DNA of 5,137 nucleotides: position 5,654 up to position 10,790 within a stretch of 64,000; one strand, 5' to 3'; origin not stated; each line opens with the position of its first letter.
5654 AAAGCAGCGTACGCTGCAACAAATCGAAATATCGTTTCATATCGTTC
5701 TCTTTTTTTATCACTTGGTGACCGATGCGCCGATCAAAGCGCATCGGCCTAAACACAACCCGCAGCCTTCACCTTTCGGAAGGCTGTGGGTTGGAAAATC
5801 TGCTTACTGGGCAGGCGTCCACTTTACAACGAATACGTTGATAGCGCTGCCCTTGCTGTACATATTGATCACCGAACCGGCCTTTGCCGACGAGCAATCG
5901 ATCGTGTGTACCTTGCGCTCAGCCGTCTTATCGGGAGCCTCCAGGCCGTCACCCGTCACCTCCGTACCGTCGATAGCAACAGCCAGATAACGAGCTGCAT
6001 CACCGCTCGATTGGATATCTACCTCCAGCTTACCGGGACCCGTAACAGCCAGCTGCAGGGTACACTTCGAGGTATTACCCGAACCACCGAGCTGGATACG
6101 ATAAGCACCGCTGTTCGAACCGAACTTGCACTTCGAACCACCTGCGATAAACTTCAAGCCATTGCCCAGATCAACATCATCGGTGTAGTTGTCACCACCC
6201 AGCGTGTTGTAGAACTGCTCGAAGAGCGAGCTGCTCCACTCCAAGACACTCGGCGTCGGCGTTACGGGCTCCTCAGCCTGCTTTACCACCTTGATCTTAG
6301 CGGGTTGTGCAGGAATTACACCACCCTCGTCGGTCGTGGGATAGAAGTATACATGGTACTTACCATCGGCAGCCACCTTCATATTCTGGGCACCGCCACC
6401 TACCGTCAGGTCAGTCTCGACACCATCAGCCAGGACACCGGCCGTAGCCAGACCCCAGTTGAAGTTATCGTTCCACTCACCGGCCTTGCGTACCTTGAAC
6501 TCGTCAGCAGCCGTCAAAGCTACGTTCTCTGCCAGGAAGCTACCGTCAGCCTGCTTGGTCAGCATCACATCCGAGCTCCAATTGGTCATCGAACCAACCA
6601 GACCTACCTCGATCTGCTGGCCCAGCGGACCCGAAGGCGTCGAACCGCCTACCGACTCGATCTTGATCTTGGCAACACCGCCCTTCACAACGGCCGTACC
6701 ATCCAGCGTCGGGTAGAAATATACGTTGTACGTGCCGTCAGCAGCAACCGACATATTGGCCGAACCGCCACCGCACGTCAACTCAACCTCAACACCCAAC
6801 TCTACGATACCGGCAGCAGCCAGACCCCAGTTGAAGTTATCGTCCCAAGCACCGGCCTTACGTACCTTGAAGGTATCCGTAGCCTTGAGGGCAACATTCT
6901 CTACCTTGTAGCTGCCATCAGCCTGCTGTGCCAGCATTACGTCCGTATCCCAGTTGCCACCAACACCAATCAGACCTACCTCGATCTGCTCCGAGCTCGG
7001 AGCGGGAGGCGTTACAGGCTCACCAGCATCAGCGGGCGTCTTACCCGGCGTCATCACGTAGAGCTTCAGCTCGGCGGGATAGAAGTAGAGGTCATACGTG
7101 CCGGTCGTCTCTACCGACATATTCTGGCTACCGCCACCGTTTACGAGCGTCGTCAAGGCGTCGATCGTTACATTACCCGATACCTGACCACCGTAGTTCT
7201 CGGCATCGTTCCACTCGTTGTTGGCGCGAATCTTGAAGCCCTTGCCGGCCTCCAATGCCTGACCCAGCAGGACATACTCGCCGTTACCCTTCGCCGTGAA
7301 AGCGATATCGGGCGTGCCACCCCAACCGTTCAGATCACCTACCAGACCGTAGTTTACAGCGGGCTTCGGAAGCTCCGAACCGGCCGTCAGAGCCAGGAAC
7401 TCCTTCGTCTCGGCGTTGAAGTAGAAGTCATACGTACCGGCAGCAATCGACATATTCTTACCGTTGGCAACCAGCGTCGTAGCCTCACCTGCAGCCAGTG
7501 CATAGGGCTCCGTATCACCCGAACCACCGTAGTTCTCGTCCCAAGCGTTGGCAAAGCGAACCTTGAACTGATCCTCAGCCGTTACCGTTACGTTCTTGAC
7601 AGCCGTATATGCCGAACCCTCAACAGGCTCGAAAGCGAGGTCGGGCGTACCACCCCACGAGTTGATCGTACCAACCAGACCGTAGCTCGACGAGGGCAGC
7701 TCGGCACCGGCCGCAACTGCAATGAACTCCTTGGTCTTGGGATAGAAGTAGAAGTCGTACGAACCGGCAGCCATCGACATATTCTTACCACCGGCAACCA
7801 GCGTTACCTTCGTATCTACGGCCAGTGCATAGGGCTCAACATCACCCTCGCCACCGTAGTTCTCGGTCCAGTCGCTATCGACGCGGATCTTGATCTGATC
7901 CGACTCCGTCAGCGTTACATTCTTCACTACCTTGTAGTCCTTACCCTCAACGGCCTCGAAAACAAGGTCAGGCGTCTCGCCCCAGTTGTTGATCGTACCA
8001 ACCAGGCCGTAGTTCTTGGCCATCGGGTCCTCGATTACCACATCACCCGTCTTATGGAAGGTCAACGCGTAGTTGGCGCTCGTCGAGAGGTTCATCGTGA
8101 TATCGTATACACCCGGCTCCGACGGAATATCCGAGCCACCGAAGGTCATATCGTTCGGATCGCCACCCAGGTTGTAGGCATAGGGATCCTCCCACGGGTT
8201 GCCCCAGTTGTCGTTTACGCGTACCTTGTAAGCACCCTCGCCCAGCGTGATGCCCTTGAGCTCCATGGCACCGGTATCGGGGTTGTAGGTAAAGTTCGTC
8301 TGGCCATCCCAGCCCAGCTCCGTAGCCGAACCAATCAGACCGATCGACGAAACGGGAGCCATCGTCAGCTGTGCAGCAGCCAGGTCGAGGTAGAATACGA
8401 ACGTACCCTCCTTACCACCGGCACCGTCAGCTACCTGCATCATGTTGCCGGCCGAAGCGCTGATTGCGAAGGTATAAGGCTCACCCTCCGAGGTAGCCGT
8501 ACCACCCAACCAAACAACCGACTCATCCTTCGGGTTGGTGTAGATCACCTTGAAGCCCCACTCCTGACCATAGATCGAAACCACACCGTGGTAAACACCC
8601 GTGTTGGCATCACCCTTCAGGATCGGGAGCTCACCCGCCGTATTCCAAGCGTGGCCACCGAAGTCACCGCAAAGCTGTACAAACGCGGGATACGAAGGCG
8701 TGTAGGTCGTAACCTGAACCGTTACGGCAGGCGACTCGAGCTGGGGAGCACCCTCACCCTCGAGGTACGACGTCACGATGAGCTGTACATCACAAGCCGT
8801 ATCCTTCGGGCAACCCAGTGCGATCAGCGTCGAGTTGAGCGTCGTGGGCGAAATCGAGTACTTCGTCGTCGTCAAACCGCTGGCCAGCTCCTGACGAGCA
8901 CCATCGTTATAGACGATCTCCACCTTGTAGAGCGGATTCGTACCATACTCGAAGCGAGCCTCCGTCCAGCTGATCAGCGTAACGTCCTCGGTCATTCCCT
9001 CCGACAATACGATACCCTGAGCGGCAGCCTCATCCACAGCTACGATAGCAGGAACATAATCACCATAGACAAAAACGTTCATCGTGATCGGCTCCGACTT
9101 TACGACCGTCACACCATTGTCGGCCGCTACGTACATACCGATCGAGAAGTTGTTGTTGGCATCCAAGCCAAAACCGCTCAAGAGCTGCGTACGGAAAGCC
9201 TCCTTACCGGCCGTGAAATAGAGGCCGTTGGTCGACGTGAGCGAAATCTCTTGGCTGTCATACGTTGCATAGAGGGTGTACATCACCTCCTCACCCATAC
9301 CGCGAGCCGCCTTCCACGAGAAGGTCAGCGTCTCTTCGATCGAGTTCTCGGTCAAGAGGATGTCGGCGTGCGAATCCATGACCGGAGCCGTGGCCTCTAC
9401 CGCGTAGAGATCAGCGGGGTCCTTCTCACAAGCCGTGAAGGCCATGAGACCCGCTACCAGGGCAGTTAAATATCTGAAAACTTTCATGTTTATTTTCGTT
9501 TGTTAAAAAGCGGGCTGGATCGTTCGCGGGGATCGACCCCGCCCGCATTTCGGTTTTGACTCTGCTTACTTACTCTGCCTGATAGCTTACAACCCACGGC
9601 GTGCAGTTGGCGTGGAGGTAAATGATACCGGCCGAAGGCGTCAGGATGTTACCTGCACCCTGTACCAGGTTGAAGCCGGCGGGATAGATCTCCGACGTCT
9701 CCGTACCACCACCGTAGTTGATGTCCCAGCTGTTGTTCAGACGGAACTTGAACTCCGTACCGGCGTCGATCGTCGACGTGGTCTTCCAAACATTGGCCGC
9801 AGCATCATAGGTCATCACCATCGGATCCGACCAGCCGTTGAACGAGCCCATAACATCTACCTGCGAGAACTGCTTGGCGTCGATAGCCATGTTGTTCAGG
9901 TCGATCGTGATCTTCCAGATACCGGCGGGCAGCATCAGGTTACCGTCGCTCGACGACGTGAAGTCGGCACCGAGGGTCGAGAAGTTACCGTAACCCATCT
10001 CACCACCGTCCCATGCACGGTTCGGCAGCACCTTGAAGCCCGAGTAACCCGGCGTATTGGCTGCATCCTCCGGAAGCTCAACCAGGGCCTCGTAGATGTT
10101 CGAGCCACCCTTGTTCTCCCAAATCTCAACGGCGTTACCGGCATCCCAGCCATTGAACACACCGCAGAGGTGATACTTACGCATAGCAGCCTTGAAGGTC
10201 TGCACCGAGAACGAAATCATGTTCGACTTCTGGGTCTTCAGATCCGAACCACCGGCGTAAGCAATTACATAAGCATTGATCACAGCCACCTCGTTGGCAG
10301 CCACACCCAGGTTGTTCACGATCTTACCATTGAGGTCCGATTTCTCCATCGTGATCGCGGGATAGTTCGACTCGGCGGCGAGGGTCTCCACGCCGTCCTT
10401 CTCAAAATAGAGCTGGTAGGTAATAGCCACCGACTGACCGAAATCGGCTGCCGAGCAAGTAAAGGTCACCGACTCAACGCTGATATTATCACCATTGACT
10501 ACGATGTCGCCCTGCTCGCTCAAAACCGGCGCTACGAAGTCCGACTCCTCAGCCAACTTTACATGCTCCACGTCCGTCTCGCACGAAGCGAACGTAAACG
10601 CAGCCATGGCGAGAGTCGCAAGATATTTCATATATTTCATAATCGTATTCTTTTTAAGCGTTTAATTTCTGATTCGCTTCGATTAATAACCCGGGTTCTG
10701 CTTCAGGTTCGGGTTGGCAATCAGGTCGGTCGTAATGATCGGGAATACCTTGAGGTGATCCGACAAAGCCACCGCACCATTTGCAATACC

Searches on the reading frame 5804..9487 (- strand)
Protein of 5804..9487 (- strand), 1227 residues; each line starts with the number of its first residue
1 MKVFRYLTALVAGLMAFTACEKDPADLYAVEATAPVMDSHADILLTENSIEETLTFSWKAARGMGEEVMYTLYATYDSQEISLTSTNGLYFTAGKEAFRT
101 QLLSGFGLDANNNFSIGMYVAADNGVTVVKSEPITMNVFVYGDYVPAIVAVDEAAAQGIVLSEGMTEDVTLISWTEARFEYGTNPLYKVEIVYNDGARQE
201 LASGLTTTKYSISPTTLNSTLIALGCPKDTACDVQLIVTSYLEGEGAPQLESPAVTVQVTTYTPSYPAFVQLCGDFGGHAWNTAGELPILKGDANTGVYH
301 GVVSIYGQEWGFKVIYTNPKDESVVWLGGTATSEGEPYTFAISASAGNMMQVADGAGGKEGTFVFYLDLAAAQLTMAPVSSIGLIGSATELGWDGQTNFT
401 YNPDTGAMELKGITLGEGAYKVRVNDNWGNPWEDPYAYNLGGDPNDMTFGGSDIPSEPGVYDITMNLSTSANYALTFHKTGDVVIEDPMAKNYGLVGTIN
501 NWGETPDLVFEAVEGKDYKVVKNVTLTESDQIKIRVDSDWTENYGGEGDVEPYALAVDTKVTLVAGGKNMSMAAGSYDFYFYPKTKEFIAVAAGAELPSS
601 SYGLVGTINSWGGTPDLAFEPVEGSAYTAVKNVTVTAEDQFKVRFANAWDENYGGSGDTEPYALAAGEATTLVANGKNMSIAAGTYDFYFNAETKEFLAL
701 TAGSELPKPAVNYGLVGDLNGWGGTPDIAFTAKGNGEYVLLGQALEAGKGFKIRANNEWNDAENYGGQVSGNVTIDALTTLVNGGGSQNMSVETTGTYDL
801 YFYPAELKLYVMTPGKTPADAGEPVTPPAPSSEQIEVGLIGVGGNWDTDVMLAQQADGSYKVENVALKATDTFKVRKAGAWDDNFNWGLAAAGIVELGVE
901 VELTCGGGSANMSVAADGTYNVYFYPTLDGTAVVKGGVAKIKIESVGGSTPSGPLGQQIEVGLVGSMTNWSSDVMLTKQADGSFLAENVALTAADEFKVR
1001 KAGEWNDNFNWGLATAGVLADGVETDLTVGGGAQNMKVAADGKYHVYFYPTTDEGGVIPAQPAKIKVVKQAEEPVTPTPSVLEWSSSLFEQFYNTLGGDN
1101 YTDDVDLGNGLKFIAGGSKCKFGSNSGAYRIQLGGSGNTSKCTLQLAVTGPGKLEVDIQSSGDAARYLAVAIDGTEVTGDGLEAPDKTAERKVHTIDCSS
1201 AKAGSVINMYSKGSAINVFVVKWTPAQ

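Call 3: search_protein_families(library=pfam, proteins=[window:5804-9487:-])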
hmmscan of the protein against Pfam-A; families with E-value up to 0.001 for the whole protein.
window:5804-9487:- (1227 aa): 2 families
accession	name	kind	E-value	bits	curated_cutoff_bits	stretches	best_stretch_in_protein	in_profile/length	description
PF14292.12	SusE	-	4.1e-15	56.3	25.2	2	154-236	18-103/106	SusE outer membrane protein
PF22058.2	X25_BaPul_like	-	9.3e-05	22.9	27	0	623-672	31-78/87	Pullulanase X25 domain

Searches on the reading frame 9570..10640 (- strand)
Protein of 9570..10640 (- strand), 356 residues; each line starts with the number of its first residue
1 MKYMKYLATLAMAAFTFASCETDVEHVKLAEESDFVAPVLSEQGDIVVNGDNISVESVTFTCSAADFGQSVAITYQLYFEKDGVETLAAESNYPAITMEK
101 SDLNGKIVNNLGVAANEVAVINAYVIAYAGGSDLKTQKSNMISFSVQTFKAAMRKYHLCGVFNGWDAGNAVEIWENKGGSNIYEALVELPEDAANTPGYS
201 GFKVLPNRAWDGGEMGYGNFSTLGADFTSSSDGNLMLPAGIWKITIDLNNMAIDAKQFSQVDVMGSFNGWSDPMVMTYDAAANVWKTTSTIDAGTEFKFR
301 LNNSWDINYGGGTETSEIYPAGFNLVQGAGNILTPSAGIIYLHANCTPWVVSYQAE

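Call 3: search_protein_families(library=pfam, proteins=[window:9570-10640:-])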
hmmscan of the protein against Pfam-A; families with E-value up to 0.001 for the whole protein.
window:9570-10640:- (356 aa): 4 families
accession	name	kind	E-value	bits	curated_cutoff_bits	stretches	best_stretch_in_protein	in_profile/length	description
PF14292.12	SusE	-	1.9e-12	47.7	25.2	1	32-125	11-105/106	SusE outer membrane protein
PF16561.11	AMPK1_CBM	-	0.00011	22.7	26.8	0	259-309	12-61/85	Glycogen recognition site of AMP-activated protein kinase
PF22058.2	X25_BaPul_like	-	0.00013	22.4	27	0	275-312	26-63/87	Pullulanase X25 domain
PF02922.24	CBM_48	-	0.00022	21.9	22.4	0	259-310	23-73/83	Carbohydrate-binding module 48 (Isoamylase N-terminal domain)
